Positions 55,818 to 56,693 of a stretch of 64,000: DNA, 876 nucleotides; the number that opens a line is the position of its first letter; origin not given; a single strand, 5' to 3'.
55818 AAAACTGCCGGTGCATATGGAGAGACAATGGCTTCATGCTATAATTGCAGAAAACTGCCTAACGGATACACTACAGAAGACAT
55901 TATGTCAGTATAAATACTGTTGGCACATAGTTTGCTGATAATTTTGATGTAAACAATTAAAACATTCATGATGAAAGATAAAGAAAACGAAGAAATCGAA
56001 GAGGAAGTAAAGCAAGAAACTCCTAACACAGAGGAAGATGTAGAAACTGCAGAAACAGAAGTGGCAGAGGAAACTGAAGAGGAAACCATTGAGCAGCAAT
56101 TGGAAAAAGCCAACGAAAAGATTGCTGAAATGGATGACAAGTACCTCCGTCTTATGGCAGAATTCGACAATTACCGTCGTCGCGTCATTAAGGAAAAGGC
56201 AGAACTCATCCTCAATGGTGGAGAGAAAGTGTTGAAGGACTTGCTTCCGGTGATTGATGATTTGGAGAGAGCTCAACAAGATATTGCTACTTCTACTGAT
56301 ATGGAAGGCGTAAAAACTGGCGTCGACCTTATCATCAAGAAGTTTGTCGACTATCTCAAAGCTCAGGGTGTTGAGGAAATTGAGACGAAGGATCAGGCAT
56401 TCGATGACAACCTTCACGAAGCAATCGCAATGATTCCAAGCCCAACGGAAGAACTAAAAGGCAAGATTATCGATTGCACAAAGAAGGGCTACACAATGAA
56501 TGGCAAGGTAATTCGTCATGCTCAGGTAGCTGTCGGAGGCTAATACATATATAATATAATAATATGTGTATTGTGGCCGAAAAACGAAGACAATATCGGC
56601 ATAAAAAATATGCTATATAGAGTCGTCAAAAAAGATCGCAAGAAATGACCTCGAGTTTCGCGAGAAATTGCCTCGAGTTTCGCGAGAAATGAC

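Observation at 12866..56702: Dispersed, modular family of tandem arrays with a strict 21-22 bp period, usually four units, each unit carrying a small dyad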

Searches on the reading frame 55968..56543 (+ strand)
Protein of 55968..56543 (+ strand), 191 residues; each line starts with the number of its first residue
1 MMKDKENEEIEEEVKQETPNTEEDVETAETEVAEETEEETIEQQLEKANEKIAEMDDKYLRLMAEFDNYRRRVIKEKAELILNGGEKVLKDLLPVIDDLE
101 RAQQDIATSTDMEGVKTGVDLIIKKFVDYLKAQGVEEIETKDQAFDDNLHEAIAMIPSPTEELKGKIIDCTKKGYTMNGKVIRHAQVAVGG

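Call 58: find_encoding_contigs(protein=window:55968-56543:+, flank=10000, max_places=10)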
Protein window:55968-56543:+ (191 aa): 1 contig read that carries it; 1 place shown.
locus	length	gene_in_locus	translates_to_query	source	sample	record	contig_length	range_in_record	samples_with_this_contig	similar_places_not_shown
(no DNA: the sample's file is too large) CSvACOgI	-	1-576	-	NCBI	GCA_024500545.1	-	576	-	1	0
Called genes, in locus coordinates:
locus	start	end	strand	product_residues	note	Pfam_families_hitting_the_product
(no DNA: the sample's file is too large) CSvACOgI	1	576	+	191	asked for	?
